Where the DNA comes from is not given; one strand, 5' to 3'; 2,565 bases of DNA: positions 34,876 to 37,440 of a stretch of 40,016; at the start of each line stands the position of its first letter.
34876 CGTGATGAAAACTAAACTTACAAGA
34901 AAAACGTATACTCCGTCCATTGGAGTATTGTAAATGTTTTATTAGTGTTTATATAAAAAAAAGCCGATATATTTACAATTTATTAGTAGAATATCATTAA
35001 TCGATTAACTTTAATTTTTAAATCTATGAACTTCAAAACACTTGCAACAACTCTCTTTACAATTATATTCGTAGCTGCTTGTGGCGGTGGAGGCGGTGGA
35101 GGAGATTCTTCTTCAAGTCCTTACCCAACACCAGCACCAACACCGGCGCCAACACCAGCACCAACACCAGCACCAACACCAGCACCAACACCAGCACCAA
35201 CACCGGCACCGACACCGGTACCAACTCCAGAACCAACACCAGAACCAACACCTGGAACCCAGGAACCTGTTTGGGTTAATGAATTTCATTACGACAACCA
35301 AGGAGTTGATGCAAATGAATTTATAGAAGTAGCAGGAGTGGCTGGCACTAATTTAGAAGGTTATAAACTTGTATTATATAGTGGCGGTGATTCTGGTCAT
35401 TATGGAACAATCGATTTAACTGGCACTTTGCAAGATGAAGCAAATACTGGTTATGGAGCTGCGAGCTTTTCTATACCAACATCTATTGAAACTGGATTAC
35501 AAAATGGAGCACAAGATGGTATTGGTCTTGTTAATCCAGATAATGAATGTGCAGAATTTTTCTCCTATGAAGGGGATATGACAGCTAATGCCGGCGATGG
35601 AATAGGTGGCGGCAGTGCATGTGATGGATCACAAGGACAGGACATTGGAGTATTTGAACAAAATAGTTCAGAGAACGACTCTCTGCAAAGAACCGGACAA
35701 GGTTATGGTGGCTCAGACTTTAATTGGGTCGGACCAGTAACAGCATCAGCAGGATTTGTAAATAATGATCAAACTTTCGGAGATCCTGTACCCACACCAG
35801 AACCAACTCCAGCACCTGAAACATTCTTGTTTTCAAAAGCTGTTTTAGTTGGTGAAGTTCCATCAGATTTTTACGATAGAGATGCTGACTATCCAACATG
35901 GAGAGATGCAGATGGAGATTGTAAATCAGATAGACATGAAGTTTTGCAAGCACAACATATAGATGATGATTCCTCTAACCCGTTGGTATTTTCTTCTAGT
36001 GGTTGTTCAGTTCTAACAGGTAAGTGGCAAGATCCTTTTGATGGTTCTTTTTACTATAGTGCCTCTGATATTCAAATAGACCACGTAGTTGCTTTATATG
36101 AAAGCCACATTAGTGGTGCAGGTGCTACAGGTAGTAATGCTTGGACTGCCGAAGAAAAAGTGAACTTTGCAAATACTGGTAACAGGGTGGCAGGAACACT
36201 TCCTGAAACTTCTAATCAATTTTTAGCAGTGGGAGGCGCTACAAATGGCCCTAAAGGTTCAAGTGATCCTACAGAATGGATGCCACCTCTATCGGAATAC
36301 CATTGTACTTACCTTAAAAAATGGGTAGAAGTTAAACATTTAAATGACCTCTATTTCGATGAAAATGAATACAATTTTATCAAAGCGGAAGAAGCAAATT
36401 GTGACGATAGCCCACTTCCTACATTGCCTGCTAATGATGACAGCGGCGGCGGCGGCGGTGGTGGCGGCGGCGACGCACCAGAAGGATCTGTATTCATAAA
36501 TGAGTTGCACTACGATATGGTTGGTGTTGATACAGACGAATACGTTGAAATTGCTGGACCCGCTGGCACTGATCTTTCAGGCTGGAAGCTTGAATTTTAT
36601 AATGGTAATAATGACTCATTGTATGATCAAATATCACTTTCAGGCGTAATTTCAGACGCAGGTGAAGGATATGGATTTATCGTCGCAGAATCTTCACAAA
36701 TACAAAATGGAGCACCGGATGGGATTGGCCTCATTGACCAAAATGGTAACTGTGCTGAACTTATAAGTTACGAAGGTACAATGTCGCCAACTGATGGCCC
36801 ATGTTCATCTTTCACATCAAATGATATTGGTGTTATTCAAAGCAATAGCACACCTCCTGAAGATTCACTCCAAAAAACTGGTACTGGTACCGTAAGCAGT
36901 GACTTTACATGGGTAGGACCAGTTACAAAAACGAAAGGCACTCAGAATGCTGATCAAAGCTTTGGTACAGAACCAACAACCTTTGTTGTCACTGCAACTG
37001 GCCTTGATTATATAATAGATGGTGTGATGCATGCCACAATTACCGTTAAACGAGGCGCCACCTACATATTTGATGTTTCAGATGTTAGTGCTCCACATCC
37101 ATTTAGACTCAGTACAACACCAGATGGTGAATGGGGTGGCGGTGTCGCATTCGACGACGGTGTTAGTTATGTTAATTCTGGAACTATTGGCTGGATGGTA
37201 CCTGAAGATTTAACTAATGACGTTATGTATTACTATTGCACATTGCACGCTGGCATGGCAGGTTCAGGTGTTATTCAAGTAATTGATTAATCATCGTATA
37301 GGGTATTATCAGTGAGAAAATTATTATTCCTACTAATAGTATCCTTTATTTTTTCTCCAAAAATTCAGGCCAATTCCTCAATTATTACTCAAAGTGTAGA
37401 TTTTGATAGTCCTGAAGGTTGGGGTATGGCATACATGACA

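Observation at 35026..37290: Unusual modular surface nuclease: lipoprotein anchor, two LTD-like modules flanking a DUF1524 His-Me nuclease, and a C-terminal cupredoxin-like domain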

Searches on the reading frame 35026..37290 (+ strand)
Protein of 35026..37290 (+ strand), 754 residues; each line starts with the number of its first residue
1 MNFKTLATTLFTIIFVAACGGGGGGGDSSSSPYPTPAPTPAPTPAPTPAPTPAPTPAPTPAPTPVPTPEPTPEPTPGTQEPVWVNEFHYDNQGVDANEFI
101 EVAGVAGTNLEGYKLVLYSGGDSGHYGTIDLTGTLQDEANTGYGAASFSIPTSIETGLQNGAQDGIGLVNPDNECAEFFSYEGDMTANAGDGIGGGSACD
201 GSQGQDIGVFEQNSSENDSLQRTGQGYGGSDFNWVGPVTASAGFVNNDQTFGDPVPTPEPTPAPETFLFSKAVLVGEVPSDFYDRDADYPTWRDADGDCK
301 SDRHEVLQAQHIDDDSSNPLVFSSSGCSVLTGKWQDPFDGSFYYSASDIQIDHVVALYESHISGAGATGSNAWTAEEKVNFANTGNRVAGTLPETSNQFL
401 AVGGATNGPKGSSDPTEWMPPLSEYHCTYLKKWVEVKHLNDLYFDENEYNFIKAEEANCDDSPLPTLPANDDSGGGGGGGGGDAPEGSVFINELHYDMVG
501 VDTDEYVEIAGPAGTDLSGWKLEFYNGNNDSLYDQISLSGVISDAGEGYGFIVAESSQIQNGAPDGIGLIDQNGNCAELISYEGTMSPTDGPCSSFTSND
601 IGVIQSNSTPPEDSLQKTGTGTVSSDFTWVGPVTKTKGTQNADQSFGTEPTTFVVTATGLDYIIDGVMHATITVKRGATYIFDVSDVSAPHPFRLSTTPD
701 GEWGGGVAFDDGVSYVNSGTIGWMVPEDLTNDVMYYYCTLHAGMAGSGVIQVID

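Call 3: search_protein_families(library=pfam, proteins=[window:35026-37290:+], max_evalue=1)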
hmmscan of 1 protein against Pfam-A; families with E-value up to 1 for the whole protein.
window:35026-37290:+ (754 aa): 2 families
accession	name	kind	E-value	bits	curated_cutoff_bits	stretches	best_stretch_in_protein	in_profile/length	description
PF00932.25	LTD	-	9.6e-10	39.2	34.3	2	484-582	3-107/109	Lamin Tail Domain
PF05887.16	Trypan_PARP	-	0.026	14.9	100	1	29-78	64-113/134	Procyclic acidic repetitive protein (PARP)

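Call 4: search_protein_families(library=ncbifam, proteins=[window:35026-37290:+], max_evalue=1)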
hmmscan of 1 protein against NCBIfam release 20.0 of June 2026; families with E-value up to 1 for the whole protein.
window:35026-37290:+ (754 aa): 6 families
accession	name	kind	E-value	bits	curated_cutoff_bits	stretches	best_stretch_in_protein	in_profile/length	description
NF037973.1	metallo_SslE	exception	3.7e-06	24.6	3000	1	4-77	9-89/1519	lipoprotein metalloprotease SslE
NF041057.1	Rcas_1661_fam_Se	equivalog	0.0015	18.2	190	1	10-80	3-71/247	Rcas_1661 family thioredoxin-like (seleno)lipoprotein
NF041620.1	MXAN_5187_fam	hypoth_equivalog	0.0052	16.6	200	1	35-73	394-445/601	MXAN_5187 family protein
NF006361.0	PRK08581.1-3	equivalog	0.028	12.8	839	1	67-119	129-181/652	amidase domain-containing protein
NF008084.0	PRK10819.1-5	equivalog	0.23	11.3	315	1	31-78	58-106/249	TonB system transport protein TonB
NF033845.1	MSCRAMM_ClfB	exception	0.4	8.5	999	1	17-76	528-584/871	MSCRAMM family adhesin clumping factor ClfB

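Call 5: search_solved_structures(query=window:35026-37287:+, max_evalue=1, show_alignments=3)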
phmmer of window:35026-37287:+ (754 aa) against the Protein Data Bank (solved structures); distinct sequences matched with E-value up to 1: 9.
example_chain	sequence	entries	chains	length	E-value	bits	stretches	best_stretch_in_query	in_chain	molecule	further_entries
23px_A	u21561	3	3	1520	7.3e-11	44.5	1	4-77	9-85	Putative lipoprotein AcfD homolog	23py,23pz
8zvk_A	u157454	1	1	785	8.1e-06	27.8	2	32-100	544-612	AaBgIC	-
6ncl_a0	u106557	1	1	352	0.00049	21.9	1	18-76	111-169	P14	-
8jwu_A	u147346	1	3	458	0.0076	18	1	464-533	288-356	PHD finger protein 7,Ubiquitin-conjugating enzyme E2 D2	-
8if6_C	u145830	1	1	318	0.031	16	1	473-523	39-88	Strigolactone esterase D14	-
6ysy_B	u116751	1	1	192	0.11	14.1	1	44-62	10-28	Myosin light chain 1/3, skeletal muscle isoform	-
7top_PR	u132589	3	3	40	0.64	11.6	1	37-74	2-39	PR20 | PR20, ALS/FTD dipeptide repeat protein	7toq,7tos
4l3a_A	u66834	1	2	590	0.86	11.2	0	39-76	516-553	Internalin K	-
7lyb_P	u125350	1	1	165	0.86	11.2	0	473-534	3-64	Ubiquitin-conjugating enzyme E2 D3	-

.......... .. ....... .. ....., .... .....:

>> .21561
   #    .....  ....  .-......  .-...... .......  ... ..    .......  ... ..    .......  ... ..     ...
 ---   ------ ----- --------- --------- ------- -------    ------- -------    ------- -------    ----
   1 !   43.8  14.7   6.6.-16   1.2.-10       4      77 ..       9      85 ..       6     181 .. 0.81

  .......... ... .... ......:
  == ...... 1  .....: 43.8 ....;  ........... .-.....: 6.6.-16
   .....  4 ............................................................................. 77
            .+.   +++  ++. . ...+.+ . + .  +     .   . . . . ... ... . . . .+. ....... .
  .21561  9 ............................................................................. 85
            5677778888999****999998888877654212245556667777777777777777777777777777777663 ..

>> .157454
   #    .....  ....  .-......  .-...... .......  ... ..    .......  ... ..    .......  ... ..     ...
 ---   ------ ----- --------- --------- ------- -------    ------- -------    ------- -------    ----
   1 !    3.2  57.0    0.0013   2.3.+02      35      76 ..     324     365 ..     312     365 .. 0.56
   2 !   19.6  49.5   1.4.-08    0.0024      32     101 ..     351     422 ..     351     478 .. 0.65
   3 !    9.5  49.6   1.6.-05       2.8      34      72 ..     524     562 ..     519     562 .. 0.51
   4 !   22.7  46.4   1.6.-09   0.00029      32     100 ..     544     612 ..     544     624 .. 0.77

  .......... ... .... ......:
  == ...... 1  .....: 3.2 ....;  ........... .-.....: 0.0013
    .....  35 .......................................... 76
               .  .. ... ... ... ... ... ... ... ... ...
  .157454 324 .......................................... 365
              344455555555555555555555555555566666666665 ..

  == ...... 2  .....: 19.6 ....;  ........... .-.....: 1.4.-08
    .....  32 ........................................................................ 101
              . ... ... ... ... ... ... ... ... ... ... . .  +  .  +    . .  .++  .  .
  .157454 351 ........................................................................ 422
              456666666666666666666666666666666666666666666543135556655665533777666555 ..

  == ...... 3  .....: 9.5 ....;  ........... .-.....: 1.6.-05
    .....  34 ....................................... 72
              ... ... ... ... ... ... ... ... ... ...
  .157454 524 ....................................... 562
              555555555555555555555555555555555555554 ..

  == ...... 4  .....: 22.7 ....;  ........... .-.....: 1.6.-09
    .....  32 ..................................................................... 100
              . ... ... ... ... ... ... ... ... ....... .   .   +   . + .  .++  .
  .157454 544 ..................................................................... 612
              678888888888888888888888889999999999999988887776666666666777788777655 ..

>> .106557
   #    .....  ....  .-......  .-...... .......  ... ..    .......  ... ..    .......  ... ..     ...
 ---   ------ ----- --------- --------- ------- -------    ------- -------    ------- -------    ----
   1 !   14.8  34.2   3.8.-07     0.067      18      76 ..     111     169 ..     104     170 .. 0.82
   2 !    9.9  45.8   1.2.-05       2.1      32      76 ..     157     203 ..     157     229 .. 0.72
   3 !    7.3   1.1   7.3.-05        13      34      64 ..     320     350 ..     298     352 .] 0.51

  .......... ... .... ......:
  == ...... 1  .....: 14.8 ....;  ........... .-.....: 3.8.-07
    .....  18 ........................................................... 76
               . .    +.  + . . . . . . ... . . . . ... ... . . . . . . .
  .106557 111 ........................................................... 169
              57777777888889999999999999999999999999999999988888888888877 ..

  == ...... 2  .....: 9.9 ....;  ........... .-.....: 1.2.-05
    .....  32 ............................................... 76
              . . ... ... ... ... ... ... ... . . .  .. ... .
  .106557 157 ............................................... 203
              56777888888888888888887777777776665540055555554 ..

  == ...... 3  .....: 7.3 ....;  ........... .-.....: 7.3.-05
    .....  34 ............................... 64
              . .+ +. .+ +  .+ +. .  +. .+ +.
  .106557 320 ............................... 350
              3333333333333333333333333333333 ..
